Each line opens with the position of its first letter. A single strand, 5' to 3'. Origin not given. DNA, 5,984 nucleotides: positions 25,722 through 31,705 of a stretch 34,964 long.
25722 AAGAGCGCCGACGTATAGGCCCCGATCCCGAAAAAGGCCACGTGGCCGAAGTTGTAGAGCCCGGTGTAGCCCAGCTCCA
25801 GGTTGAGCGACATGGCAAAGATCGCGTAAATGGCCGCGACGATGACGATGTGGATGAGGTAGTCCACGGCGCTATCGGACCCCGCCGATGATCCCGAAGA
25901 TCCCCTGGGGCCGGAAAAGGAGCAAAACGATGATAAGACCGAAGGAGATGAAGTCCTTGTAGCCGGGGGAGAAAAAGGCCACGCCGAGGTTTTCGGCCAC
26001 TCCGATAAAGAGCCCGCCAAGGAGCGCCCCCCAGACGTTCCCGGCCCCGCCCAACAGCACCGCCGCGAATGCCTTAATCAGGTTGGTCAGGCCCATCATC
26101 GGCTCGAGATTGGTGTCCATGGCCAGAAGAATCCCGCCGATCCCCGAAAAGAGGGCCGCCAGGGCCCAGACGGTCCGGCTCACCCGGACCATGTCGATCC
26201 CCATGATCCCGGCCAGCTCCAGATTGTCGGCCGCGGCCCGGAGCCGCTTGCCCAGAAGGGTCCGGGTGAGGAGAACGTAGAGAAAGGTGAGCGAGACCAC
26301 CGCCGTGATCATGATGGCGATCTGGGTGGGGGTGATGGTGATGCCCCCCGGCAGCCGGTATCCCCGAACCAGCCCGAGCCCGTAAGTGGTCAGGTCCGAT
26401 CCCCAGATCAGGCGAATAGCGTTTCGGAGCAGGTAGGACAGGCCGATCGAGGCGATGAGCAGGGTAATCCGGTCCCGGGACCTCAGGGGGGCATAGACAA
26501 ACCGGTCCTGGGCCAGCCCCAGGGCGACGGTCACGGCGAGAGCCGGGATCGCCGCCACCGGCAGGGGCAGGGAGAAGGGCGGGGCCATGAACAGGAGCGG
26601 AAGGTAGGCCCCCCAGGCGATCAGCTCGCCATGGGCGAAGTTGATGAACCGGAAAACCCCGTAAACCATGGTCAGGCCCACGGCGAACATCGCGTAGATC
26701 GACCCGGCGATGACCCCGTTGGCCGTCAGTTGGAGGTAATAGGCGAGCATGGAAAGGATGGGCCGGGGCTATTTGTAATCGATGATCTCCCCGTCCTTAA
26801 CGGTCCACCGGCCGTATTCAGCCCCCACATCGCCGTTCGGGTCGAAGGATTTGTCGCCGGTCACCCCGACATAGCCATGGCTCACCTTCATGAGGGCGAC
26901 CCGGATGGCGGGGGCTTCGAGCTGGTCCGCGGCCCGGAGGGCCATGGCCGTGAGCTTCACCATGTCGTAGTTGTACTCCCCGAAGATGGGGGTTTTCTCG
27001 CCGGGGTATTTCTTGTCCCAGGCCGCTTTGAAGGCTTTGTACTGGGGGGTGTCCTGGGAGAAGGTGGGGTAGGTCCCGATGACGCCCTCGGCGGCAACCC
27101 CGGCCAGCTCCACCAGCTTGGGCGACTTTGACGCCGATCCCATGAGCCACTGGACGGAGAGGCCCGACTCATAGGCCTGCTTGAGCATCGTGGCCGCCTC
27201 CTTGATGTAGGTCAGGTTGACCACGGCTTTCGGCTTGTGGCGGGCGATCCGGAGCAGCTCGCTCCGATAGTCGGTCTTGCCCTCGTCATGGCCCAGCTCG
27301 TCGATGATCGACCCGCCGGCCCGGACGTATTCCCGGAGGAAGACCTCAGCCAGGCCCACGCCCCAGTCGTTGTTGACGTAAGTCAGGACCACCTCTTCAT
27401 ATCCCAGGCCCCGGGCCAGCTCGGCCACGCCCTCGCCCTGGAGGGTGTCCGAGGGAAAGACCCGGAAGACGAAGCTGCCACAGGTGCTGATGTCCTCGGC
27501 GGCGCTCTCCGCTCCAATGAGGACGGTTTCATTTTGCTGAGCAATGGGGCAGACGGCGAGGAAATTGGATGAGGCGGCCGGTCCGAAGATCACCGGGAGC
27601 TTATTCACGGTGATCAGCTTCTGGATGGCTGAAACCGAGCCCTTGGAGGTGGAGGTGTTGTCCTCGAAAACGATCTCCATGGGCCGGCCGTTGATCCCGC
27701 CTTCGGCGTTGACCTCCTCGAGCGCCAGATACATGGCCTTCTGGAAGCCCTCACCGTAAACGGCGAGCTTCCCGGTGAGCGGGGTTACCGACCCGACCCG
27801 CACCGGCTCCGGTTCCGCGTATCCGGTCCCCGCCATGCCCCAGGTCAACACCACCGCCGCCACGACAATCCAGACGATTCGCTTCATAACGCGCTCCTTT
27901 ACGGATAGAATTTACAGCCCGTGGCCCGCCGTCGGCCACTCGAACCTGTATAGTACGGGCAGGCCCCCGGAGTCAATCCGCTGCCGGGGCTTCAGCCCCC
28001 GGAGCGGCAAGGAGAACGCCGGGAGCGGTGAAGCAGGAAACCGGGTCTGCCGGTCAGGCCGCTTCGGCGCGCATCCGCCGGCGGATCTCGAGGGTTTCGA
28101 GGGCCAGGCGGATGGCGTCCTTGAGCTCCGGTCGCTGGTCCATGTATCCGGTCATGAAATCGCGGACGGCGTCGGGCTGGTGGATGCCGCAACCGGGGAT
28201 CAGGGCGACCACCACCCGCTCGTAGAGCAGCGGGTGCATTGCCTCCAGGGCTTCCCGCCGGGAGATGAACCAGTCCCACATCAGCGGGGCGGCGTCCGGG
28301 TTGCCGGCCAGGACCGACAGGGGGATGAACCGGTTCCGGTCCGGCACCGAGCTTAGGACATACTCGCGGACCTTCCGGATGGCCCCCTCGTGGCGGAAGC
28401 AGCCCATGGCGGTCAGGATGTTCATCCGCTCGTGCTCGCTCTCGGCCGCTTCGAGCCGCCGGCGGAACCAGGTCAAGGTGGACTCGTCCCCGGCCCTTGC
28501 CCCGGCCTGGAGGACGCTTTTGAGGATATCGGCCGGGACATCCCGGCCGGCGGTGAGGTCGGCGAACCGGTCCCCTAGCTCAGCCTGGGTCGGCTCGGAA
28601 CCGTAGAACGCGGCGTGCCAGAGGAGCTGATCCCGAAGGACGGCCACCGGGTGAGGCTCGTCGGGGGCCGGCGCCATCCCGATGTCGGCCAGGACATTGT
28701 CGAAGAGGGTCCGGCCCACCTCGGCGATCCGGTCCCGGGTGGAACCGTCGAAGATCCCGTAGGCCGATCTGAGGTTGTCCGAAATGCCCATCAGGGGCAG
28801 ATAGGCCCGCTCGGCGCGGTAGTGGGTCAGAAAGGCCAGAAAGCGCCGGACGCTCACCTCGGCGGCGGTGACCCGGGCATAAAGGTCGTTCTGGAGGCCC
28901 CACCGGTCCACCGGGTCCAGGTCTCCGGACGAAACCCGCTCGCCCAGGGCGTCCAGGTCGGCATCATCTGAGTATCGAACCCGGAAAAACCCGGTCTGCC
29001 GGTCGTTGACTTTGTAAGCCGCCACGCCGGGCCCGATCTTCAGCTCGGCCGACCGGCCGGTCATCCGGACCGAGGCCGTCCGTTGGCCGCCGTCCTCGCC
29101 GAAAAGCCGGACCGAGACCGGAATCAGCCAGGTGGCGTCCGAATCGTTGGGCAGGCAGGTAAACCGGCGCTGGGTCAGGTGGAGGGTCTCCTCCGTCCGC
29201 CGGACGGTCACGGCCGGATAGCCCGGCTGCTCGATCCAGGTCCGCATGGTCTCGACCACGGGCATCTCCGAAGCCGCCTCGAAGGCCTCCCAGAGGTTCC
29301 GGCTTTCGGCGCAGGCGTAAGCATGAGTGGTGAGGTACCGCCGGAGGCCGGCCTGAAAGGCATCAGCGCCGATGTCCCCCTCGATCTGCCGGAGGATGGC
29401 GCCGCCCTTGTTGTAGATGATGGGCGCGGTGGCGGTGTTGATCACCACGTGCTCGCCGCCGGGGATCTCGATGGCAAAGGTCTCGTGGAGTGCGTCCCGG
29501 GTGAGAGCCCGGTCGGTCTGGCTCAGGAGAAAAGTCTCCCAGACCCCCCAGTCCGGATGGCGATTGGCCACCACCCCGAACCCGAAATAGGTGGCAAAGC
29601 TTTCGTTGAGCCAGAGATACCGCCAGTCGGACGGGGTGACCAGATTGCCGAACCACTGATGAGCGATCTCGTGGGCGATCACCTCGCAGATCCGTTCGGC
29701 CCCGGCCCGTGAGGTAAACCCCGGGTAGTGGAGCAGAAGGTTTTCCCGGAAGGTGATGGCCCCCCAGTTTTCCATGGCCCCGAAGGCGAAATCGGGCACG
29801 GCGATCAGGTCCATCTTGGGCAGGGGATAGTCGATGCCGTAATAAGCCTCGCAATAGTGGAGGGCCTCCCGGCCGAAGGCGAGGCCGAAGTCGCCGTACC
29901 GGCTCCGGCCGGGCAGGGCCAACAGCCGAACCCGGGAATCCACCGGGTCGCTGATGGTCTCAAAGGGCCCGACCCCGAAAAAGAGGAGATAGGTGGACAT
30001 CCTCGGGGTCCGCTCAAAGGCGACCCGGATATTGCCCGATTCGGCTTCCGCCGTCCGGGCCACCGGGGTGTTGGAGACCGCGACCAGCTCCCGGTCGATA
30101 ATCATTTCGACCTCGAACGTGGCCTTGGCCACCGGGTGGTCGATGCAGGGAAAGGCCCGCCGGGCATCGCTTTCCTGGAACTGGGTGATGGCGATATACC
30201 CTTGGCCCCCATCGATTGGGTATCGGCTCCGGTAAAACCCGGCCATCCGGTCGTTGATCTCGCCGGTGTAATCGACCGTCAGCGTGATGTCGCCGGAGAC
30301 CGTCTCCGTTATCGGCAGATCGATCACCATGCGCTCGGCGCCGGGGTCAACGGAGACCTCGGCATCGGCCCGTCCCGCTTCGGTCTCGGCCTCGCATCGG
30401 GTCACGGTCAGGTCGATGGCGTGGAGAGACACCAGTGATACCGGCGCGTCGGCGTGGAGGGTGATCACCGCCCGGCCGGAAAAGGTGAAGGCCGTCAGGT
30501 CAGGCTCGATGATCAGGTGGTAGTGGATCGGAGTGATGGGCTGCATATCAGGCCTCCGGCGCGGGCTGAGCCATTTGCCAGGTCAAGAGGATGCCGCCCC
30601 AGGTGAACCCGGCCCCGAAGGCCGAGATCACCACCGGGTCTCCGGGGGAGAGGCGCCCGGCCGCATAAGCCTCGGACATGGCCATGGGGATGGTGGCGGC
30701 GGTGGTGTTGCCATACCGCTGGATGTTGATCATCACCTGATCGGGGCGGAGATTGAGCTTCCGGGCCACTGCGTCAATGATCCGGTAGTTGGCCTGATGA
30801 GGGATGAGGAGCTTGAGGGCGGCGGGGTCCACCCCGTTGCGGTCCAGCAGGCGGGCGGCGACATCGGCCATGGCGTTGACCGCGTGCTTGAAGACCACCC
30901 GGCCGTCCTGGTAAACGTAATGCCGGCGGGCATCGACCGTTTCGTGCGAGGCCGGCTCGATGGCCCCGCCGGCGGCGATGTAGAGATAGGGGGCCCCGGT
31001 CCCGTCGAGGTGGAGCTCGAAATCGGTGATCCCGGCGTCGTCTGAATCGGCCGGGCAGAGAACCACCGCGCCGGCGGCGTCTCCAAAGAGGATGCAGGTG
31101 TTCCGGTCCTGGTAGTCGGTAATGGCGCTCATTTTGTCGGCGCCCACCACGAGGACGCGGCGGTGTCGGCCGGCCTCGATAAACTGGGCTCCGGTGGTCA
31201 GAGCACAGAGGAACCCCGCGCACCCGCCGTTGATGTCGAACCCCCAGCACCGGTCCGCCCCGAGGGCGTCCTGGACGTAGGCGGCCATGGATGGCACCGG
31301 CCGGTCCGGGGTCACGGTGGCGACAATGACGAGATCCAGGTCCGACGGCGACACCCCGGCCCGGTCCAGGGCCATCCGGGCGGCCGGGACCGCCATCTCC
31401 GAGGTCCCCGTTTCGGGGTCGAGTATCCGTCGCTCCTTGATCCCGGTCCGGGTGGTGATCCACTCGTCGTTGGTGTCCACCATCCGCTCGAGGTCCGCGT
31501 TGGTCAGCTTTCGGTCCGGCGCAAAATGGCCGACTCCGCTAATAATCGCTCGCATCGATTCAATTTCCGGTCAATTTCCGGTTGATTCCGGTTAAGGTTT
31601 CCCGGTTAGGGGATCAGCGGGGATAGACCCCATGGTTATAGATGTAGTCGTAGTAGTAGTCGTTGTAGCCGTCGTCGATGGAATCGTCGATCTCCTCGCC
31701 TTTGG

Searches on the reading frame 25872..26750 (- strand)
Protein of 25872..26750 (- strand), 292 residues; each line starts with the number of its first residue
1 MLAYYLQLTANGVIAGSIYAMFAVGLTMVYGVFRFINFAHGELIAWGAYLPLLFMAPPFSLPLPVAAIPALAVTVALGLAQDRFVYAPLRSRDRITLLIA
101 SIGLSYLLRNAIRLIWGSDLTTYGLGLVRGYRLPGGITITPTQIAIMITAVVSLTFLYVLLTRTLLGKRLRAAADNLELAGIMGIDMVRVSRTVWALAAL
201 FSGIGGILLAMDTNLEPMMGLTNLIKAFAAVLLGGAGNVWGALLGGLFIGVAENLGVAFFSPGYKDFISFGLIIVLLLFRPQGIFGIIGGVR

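Call 21: search_protein_families(library=pfam, proteins=[window:25872-26750:-], max_evalue=0.001)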
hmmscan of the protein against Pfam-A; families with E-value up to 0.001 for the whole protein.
window:25872-26750:- (292 aa): 1 family
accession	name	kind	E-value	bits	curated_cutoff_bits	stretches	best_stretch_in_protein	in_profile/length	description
PF02653.21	BPD_transp_2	-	2.1e-35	122.6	26.8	1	9-277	2-269/269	Branched-chain amino acid transport system / permease component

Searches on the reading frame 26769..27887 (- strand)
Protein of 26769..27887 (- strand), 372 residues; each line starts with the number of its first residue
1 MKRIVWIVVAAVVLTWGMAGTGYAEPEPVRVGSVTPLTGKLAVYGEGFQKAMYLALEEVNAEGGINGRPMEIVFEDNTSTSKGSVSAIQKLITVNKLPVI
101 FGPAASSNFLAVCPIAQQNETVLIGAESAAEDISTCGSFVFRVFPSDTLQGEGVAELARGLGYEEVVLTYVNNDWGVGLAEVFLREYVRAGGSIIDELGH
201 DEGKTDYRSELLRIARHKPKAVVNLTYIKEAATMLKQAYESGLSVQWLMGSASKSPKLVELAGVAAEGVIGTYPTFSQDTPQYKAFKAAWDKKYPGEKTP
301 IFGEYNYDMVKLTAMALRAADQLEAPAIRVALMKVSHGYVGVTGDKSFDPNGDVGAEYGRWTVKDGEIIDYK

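Call 21: search_protein_families(library=pfam, proteins=[window:26769-27887:-], max_evalue=0.001)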
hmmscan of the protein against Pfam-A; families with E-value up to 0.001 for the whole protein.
window:26769-27887:- (372 aa): 3 families
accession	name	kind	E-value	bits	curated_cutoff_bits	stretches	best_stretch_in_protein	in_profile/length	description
PF13458.12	Peripla_BP_6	-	2.8e-56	192.1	31.7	1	28-352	1-327/343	Periplasmic binding protein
PF01094.35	ANF_receptor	-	6.5e-30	104.8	25.4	1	49-358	3-345/353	Receptor family ligand binding region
PF13433.12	Peripla_BP_5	-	2.6e-19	70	27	1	29-335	1-309/363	Periplasmic binding protein domain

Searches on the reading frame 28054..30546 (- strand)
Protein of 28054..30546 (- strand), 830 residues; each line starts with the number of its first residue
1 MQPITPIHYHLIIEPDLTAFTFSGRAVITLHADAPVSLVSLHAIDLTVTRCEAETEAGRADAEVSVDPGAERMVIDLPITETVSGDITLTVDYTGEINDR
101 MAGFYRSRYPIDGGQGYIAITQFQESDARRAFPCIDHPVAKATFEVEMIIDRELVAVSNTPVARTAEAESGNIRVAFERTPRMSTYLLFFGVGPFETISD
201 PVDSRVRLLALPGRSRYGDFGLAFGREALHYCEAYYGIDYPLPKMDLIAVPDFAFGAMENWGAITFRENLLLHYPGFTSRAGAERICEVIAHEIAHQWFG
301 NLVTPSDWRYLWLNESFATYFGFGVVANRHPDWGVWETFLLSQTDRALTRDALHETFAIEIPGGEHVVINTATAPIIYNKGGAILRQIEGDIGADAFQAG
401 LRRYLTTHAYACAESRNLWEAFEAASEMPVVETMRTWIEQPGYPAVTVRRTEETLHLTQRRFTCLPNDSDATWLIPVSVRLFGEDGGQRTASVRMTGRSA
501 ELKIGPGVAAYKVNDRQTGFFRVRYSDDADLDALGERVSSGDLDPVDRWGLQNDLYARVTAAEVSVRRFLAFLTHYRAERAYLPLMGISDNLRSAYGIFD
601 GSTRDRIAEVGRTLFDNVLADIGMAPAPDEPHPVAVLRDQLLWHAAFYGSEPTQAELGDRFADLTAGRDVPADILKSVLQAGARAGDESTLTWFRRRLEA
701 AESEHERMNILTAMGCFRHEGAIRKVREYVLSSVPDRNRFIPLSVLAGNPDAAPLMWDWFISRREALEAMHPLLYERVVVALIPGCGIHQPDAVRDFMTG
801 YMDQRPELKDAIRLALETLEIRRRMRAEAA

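Call 21: search_protein_families(library=pfam, proteins=[window:28054-30546:-], max_evalue=0.001)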
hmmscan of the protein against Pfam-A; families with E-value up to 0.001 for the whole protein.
window:28054-30546:- (830 aa): 3 families
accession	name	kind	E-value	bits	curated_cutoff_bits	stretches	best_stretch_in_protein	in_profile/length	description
PF01433.26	Peptidase_M1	-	4.5e-63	213.2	27.7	1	225-437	6-218/218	Peptidase family M1 domain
PF11838.14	ERAP1_C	-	4e-52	178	38.2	1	511-820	2-317/318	ERAP1-like C-terminal domain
PF17900.6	Peptidase_M1_N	-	8.8e-47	160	25.8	1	6-187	2-186/186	Peptidase M1 N-terminal domain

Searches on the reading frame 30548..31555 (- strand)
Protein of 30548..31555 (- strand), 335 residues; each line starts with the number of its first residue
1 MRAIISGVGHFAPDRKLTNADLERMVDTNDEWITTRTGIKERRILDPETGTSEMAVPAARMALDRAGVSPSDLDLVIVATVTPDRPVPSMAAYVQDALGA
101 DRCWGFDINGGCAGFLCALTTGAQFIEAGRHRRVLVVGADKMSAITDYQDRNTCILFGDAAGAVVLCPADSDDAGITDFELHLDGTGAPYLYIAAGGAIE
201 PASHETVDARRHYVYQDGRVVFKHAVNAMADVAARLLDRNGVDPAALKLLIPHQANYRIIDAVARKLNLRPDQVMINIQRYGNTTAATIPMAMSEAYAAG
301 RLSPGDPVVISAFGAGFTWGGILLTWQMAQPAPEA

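Call 21: search_protein_families(library=pfam, proteins=[window:30548-31555:-], max_evalue=0.001)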
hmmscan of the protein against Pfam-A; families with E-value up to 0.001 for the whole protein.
window:30548-31555:- (335 aa): 3 families
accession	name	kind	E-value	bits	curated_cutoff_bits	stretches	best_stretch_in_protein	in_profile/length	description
PF08541.16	ACP_syn_III_C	-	2.8e-35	120.8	26.6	1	237-326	1-90/90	3-Oxoacyl-[acyl-carrier-protein (ACP)] synthase III C terminal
PF08545.16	ACP_syn_III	-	1.2e-28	99.3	24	1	106-185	1-80/80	3-Oxoacyl-[acyl-carrier-protein (ACP)] synthase III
PF00108.29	Thiolase_N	-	7e-09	35.9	26.4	1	35-151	7-124/260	Thiolase, N-terminal domain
